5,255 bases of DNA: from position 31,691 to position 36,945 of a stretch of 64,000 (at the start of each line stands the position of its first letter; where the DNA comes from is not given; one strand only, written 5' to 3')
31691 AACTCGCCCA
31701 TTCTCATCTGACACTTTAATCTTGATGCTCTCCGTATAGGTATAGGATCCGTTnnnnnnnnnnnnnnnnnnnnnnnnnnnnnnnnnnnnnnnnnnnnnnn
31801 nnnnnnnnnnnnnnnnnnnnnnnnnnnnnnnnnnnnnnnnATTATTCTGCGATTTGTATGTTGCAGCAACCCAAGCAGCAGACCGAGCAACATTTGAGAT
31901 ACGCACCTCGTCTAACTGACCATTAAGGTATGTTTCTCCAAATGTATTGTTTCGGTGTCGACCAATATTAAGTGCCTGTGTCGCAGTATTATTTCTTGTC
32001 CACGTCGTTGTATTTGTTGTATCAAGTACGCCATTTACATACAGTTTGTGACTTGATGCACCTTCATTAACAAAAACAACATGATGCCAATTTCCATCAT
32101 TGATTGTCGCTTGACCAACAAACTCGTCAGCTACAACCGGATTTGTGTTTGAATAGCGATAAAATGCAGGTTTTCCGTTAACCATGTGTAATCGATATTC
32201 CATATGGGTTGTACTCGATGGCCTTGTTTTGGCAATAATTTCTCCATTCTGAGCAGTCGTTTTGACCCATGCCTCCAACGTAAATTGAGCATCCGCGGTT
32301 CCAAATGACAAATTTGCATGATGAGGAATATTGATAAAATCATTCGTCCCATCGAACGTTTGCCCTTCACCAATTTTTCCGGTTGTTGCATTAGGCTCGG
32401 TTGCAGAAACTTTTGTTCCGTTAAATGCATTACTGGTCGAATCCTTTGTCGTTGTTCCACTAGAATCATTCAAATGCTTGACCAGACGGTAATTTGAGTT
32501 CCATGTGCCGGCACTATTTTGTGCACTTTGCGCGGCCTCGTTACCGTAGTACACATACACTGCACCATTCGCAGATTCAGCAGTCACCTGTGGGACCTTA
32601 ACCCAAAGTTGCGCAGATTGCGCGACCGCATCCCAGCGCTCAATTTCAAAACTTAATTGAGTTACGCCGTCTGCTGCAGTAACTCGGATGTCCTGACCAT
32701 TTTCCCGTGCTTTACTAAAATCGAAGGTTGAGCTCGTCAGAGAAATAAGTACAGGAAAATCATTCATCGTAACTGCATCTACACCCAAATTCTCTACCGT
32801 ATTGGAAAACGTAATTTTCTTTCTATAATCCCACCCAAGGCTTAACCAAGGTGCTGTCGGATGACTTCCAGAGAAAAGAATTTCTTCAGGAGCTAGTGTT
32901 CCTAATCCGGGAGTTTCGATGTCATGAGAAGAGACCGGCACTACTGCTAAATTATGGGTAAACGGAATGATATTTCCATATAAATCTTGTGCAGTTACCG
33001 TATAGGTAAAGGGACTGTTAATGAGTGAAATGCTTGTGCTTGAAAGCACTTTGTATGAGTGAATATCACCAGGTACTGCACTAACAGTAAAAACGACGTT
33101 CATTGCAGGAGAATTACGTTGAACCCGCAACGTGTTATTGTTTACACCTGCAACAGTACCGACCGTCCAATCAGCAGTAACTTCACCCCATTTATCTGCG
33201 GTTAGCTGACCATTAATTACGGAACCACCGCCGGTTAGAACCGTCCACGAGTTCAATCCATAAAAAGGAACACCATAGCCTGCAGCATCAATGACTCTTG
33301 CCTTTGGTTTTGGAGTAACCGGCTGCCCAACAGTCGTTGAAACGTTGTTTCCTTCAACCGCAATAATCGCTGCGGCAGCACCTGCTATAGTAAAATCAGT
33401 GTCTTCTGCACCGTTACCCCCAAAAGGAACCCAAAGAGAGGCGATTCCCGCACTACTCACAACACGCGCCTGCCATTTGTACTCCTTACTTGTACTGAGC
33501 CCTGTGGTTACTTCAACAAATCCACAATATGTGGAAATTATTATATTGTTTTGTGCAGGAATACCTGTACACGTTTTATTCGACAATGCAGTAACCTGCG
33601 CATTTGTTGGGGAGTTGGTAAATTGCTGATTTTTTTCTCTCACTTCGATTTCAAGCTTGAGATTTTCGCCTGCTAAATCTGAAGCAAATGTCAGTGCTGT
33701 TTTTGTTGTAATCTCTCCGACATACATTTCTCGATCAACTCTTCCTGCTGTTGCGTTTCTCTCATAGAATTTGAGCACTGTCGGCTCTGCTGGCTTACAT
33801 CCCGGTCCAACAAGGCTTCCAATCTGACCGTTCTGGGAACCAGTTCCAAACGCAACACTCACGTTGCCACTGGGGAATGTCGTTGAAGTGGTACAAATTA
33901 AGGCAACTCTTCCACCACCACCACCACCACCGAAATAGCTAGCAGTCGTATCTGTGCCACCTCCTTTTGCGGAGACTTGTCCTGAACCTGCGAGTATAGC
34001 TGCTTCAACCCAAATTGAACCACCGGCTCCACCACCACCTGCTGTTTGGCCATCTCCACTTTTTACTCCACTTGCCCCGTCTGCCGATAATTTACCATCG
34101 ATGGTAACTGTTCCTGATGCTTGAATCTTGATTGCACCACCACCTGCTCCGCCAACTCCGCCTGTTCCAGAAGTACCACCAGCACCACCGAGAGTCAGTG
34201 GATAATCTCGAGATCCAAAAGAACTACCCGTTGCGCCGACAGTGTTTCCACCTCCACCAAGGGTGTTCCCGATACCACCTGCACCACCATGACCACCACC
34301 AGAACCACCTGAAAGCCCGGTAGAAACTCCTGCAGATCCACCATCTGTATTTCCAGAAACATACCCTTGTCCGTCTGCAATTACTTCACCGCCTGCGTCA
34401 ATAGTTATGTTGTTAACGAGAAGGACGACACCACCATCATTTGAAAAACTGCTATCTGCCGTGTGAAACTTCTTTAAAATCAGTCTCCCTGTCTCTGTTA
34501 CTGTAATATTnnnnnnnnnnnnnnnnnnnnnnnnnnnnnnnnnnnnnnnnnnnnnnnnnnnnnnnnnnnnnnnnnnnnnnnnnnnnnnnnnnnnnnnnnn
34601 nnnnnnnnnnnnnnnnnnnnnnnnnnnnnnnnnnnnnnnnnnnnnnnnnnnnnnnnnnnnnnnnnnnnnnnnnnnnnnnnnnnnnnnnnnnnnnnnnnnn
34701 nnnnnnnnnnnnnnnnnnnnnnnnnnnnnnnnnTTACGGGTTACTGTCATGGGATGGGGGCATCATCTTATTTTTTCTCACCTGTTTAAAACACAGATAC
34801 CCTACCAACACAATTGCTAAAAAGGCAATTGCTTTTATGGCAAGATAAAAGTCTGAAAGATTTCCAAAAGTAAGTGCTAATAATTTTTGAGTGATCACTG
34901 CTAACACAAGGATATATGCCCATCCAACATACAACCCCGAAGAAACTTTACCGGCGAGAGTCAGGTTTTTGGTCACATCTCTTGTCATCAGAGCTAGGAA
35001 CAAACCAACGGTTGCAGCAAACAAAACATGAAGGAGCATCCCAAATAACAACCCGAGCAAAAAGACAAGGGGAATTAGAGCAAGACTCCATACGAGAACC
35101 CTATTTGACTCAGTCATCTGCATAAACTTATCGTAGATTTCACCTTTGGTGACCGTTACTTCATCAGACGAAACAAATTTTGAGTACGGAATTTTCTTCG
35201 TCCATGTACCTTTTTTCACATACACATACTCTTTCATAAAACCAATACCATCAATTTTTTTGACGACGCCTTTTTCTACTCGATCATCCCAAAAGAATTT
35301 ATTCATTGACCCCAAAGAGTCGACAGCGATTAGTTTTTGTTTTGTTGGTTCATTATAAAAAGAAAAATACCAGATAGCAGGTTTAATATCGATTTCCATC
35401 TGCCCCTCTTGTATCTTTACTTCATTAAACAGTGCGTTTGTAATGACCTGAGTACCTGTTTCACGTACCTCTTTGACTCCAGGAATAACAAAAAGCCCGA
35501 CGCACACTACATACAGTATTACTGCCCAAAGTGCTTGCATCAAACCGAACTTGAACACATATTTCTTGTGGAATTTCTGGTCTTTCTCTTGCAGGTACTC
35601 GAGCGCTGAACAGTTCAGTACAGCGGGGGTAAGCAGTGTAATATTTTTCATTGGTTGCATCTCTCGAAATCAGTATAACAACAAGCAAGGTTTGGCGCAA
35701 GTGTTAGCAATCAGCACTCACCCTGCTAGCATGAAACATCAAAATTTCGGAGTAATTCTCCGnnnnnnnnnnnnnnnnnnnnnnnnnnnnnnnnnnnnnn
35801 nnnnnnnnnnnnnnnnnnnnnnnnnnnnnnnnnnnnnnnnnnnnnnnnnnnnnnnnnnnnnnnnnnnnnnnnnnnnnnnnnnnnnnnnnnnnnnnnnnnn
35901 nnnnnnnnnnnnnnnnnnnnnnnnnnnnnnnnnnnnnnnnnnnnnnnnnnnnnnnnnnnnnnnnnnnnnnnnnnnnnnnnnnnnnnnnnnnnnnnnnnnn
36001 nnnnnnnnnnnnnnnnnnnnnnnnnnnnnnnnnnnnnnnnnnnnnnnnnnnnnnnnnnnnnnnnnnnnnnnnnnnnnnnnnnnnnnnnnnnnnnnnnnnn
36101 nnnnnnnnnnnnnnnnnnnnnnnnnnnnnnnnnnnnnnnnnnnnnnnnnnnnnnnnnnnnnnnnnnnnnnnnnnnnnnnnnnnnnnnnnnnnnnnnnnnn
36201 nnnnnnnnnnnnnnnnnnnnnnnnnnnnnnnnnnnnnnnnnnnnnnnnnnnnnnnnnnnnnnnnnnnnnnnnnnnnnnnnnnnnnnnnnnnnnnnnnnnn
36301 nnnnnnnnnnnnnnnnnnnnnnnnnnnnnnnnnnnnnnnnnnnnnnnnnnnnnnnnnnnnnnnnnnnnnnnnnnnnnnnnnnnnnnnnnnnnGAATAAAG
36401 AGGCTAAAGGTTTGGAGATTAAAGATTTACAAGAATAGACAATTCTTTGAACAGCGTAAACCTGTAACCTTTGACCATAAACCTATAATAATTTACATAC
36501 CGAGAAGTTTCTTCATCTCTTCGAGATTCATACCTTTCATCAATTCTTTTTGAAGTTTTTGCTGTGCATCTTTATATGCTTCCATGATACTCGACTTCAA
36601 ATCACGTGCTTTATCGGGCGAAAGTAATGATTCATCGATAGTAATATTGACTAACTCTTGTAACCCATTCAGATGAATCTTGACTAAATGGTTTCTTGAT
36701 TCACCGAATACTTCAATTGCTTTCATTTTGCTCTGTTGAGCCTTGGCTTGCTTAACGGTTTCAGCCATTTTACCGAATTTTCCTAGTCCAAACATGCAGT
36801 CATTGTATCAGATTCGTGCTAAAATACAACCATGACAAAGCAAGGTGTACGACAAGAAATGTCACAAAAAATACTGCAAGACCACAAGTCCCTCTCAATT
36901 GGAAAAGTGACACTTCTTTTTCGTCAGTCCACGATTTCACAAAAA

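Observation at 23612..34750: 11.1-kb single ORF: signal-anchored giant protein with LamG domain, about five 350-aa beta-helix-type repeats and a polytopic C-terminal anchor studded with carboxypeptidase-regulatory-like domains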

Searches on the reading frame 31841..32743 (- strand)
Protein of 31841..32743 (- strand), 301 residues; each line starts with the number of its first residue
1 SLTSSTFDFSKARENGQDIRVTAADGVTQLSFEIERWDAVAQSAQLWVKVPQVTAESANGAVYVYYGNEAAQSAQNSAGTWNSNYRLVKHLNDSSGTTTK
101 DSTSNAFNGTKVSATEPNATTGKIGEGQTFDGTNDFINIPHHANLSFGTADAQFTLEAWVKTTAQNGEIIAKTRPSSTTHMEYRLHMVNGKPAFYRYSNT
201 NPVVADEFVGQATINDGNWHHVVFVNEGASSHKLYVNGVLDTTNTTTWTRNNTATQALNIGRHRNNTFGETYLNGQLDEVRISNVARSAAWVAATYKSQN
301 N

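Call 84: search_solved_structures(query=window:31841-32743:-, max_evalue=1)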
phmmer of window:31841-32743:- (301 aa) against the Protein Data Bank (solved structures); distinct sequences matched with E-value up to 1: 7.
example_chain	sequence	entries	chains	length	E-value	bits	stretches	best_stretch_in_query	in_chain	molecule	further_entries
3poy_A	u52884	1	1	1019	0.003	20.2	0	211-231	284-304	Neurexin-1-alpha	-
3r05_A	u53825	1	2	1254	0.004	19.8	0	211-231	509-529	Neurexin-1-alpha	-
3qcw_A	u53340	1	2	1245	0.004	19.8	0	211-231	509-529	Neurexin-1-alpha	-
6ck9_G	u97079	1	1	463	0.033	16.8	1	109-203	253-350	gp120 of Envelope glycoprotein gp160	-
3asi_A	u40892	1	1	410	0.039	16.5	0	212-267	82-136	Neurexin-1-alpha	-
8gpj_U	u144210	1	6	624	0.39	13.3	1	112-216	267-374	X16 UFO gp41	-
9ygv_F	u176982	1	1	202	0.87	12.1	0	170-238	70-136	Photosystem I reaction center subunit III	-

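Call 87: search_protein_families(library=ncbifam, proteins=[window:31841-32743:-], max_evalue=1)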
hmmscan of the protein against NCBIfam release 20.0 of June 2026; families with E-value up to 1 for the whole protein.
window:31841-32743:- (301 aa): 0 families

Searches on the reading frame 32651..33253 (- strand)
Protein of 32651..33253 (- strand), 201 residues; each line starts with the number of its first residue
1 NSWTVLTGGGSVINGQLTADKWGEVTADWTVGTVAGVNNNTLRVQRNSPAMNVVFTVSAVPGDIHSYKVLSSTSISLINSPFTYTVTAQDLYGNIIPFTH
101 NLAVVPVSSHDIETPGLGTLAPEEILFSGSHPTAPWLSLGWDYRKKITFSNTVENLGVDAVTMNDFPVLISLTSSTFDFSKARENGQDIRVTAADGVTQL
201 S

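Call 52: search_protein_families(library=pfam, proteins=[window:32651-33253:-], max_evalue=1)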
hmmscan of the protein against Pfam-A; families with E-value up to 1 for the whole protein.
seq(201 aa): 0 families

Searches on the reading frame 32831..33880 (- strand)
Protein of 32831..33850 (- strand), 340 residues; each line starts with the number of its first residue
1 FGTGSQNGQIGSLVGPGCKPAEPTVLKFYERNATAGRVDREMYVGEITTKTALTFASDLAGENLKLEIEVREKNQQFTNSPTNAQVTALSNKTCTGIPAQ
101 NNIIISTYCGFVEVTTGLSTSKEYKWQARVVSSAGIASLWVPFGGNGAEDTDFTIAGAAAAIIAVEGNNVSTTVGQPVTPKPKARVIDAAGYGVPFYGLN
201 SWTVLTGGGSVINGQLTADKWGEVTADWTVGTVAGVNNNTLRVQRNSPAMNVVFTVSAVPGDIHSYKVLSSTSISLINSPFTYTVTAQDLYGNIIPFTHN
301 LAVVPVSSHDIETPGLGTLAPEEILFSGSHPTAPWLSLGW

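Call 67: find_homologous_proteins(query=window:32831-33850:-, max_evalue=0.001)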
Query window:32831-33850:- (340 aa): 3 proteins with E <= 0.001 among 8000 candidates.
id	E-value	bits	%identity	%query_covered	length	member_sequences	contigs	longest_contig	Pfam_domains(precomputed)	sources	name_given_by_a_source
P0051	2.7e-10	58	34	29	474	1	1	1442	PF02369.23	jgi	jgi:hypothetical protein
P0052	3.3e-8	51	35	40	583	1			PF17789.8,PF02369.23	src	-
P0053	1.3e-4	39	38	25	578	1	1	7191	PF17789.8,PF02369.23,PF13620.13,PF26198.1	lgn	-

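Call 68: find_related_loci(query=window:32864-33880:-, collection=metagenome_contigs, flank=6000)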
Query window:32864-33880:- (339 aa) in metagenome_contigs; peptide patterns used: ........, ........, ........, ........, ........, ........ (x = any residue, [..] = any of these).
85 stretches matched a pattern, but none encodes a relative of the query by tblastn (E <= 1e-3).

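Call 70: find_related_loci(query=A4, collection=metagenome_contigs, flank=6000)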
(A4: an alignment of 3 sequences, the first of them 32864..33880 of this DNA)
Query A4 (339 aa) in metagenome_contigs; peptide patterns used: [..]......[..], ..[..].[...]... (x = any residue, [..] = any of these).
270 stretches matched a pattern, but none encodes a relative of the query by tblastn (E <= 1e-3).

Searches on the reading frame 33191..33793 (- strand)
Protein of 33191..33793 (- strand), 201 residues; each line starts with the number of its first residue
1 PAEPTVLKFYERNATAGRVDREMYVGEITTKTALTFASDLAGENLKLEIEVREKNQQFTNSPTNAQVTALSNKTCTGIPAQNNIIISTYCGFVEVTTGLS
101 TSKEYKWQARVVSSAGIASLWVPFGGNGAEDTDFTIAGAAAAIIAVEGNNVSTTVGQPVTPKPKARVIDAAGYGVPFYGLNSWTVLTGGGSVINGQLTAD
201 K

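Call 52: search_protein_families(library=pfam, proteins=[window:33191-33793:-], max_evalue=1)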
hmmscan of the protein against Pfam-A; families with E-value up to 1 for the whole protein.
seq(201 aa): 1 family
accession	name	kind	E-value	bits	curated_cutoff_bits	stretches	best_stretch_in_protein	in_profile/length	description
PF09549.16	RE_Bpu10I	-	0.043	13.8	25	1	19-59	24-64/218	Bpu10I restriction endonuclease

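Call 87: search_protein_families(library=ncbifam, proteins=[window:33236-33739:-], max_evalue=1)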
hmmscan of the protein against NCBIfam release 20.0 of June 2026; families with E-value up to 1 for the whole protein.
window:33236-33739:- (168 aa): 0 families

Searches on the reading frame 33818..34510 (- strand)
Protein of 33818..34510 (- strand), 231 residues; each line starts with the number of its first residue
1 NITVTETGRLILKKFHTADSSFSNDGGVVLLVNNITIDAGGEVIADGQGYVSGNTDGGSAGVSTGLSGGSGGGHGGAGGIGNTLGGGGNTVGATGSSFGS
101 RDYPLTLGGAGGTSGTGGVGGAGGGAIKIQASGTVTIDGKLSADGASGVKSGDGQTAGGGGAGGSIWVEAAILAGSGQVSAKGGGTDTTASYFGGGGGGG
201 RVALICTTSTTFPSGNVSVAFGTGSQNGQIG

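Call 87: search_protein_families(library=ncbifam, proteins=[window:33818-34510:-], max_evalue=1)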
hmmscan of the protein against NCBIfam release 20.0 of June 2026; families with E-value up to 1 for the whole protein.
window:33818-34510:- (231 aa): 1 family
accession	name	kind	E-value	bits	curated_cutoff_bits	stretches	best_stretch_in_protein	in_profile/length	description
NF047640.1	gliding_AgmC_N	equivalog_domain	4.9e-08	32.3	275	1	55-216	237-406/412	adventurous gliding motility protein AgmC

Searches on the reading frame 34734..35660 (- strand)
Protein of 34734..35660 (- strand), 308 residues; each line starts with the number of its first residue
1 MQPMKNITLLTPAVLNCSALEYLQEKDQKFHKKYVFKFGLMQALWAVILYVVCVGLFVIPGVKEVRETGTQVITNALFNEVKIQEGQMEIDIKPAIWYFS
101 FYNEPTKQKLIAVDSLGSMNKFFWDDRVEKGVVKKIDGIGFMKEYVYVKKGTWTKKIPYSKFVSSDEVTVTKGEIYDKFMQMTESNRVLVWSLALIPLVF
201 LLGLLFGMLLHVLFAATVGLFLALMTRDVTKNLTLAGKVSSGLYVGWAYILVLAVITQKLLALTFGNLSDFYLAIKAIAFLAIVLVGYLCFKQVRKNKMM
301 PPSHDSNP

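Call 14: search_protein_families(library=pfam, proteins=[window:34734-35660:-], max_evalue=0.01)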
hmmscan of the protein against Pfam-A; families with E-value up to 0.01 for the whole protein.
window:34734-35660:- (308 aa): 1 family
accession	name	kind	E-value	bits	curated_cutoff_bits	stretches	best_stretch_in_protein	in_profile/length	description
PF06691.16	DUF1189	-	4.3e-10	40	28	1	42-226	20-191/244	Protein of unknown function (DUF1189)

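Call 87: search_protein_families(library=ncbifam, proteins=[window:34734-35660:-], max_evalue=1)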
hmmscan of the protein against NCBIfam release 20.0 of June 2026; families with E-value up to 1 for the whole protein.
window:34734-35660:- (308 aa): 0 families

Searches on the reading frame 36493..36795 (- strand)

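Call 14: search_protein_families(library=pfam, proteins=[window:36493-36795:-], max_evalue=0.01)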
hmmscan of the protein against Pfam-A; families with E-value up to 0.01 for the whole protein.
window:36493-36795:- (100 aa): 3 families
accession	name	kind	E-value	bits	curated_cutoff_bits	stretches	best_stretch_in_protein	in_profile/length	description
PF02575.21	YbaB_DNA_bd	-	7.2e-16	58.6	25.5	1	9-89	3-83/91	YbaB/EbfC DNA-binding family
PF23229.2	DUF7067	-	0.0022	18.2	27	1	72-96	27-51/56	Alpha-glucan water dikinase, DUF7067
PF13597.11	NRDD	-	0.0064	15.6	26.2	1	33-93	352-412/562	Anaerobic ribonucleoside-triphosphate reductase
